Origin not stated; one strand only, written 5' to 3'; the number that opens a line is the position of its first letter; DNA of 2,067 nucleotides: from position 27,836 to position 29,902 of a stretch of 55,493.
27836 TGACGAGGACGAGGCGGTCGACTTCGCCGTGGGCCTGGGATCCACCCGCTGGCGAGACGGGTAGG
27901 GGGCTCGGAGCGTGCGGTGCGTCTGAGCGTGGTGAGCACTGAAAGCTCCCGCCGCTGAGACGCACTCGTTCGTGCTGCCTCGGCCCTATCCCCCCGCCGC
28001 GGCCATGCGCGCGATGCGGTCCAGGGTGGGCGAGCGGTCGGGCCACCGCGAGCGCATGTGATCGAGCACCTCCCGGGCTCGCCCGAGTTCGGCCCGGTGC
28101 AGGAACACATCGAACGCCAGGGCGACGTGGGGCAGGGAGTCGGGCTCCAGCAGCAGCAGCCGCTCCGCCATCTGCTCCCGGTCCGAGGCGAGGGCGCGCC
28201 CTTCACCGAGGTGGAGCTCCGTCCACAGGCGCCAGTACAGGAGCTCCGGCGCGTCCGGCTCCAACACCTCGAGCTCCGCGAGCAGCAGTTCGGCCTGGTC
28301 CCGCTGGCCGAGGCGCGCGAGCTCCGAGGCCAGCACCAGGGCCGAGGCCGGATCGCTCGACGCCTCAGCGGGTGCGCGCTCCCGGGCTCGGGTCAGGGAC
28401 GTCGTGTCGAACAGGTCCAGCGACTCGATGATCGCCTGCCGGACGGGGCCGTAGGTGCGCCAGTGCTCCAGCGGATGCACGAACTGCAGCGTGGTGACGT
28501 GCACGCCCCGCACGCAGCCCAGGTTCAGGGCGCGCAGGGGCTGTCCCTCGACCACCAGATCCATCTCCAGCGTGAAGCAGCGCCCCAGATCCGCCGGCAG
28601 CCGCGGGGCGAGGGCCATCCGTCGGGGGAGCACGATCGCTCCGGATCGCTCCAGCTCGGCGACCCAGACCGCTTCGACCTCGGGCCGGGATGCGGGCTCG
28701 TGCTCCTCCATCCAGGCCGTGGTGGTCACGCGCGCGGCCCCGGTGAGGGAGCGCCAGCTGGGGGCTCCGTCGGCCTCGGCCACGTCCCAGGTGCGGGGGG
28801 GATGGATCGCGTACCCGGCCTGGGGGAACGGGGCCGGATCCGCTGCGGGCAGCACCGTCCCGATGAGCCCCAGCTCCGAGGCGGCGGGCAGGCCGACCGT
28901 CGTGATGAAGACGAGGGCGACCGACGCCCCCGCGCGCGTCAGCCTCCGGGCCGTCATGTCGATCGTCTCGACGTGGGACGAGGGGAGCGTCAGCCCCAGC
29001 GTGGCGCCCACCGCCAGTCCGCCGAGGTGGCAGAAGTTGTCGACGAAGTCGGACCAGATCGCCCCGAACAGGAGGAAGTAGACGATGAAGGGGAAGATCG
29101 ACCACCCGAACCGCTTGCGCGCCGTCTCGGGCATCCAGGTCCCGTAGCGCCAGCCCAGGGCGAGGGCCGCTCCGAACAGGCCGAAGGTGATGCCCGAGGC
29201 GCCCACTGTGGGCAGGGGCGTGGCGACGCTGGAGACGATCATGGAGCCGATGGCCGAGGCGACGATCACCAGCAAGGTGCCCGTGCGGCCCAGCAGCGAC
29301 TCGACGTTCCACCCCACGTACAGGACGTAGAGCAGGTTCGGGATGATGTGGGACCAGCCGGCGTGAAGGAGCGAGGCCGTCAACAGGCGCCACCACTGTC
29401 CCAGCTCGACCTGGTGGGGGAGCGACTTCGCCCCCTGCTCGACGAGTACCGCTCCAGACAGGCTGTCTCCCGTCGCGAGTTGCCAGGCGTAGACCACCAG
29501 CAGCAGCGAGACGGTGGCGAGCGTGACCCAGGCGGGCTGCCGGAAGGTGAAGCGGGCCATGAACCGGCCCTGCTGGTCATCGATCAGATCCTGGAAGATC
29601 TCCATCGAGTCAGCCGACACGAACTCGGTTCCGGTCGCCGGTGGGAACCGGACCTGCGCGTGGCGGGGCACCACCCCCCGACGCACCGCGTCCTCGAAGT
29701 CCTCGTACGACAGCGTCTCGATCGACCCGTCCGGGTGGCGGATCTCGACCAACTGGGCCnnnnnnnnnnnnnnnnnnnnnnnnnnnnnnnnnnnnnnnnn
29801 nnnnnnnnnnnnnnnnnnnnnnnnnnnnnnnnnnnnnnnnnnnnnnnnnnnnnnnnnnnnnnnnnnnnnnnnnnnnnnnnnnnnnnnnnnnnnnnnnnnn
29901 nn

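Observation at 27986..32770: Ligase-less, Hen1-less Pnkp-type kinase-phosphatase heading an operon with an MmgE/PrpD protein and a rhomboid protease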

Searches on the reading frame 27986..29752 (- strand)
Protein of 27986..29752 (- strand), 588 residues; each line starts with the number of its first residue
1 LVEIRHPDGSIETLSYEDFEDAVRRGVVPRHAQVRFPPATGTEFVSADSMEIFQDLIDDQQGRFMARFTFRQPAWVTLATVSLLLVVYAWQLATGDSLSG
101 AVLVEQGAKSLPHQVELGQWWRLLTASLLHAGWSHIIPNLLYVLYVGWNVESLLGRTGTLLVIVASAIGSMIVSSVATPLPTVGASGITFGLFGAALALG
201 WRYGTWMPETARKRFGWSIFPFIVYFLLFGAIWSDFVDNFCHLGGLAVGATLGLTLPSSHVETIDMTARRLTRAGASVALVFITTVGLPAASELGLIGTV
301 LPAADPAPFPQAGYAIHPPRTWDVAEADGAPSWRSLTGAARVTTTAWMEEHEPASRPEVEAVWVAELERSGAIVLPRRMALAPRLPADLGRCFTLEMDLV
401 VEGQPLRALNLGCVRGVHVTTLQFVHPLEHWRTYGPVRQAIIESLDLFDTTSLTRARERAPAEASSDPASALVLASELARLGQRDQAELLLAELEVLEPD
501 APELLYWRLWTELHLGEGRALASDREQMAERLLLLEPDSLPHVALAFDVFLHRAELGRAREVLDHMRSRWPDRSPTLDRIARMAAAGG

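Call 6: search_protein_families(library=pfam, proteins=[window:27986-29752:-], max_evalue=0.01)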
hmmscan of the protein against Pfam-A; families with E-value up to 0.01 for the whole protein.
window:27986-29752:- (588 aa): 2 families
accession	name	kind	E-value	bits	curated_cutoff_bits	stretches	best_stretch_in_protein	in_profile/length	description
PF01694.28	Rhomboid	-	1.9e-27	96.7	22.6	1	118-256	2-140/143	Rhomboid domain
PF13428.12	TPR_14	-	0.0029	18.6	23.5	0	470-506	3-39/44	Tetratricopeptide repeat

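Call 7: search_protein_families(library=ncbifam, proteins=[window:27986-29752:-], max_evalue=0.01)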
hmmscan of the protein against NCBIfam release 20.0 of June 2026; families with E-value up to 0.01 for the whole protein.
window:27986-29752:- (588 aa): 3 families
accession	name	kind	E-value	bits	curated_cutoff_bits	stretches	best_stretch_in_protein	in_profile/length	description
TIGR04239.1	rhombo_GlpG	equivalog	3.5e-13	49.9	250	1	63-255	84-267/271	rhomboid family intramembrane serine protease GlpG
TIGR03902.1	rhom_GG_sort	equivalog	2.4e-09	37.3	84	1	113-206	9-104/154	rhombosortase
NF008155.0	PRK10907.1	equivalog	2.8e-09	36.7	335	1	71-253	91-265/276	rhomboid family intramembrane serine protease GlpG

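Call 61: search_protein_families(library=padloc, proteins=[window:27986-29752:-], max_evalue=0.01)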
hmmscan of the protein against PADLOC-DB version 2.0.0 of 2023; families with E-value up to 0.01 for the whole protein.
window:27986-29752:- (588 aa): 0 families

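Call 91: predict_structure(alignment_id=A5)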
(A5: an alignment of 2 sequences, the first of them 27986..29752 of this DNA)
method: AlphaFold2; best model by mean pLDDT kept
length: 588 residues; sequences in the alignment: 2
mean_pLDDT: 40.1   pTM: 0.26
mean pLDDT of the five models: 40.1, 39.9, 39.8, 38.1, 35.5
residues with pLDDT >= 90: 0; 70-90: 30; 50-70: 95; < 50: 463
segments of 3 or more residues with pLDDT < 50: 38-42, 47-352, 370-372, 374-393, 399-409, 411-457, 460-465, 513-526, 533-560, 571-577, 579-588
pLDDT, mean of each block of 10 residues (from residue 1): 78 77 68 57 47 32 24 31 36 29 27 27 29 31 32 31 37 30 35 41 36 35 41 37 31 26 29 33 33 25 23 22 25 24 31 52 52 44 32 50 45 39 31 36 34 45 53 58 61 68 56 45 45 47 41 43 53 45 36
secondary structure, 60 per line:
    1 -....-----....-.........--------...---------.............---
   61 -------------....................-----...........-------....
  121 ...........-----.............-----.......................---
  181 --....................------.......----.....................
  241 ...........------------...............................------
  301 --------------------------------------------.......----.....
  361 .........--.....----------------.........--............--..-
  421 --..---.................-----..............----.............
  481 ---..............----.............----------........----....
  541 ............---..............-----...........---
elements in order: E2-5 E11-14 H16-24 E33-35 H47-57 H74-93 H99-109 H117-131 H137-149 H155-177 H183-202 H209-215 H220-251 H264-294 H345-351 H356-369 E372-376 E393-401 E404-415 H428-444 H450-463 H468-480 H484-497 H502-514 H525-532 H537-552 H556-569 H575-585

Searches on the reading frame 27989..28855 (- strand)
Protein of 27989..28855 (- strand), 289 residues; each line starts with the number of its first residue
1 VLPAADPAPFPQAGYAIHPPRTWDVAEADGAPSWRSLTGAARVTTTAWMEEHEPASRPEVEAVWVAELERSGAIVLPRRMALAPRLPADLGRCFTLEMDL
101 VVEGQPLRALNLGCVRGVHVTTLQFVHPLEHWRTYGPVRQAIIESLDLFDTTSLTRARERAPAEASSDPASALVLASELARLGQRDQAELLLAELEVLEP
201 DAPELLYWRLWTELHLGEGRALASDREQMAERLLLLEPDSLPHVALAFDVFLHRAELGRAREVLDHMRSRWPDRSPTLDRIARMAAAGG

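Call 57: find_homologous_proteins(query=window:27989-28855:-, max_evalue=0.001)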
Query window:27989-28855:- (289 aa): 2 proteins with E <= 0.001 among 8000 candidates.
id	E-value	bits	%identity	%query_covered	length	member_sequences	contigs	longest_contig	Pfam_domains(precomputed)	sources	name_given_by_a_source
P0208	6.0e-118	411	69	99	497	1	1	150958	PF14559.13,PF01694.29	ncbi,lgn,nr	ncbi:MAG: rhomboid family intramembrane serine protease [Deltaproteobacteria bacterium]|nr:rhomboid 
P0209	1.8e-74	269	69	67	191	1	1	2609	PF14559.13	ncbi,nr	ncbi:MAG: hypothetical protein HKN46_05600 [Acidimicrobiia bacterium]|nr:hypothetical protein [Acidi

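Call 90: search_protein_representatives(protein=window:27989-28855:-)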
Query: 289 residues. Proteins with E-value up to 0.001 (for the whole library): 10; up to 1e-10: 6; up to 1e-30: 2. The best 10 are listed.
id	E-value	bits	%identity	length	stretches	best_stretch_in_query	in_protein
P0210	8.9e-121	419.1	69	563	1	3-289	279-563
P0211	1.2e-43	166.0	42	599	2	8-160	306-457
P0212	3.4e-27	112.0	37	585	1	7-277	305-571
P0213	3.5e-26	108.7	37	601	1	11-249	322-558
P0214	1.0e-21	94.0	32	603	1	10-279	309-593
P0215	2.9e-12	63.0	32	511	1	4-213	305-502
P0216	9.8e-07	44.9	35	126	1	168-279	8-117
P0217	1.8e-04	37.5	29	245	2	167-269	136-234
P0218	2.1e-04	37.2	36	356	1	144-286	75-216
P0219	3.6e-04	36.5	37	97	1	204-280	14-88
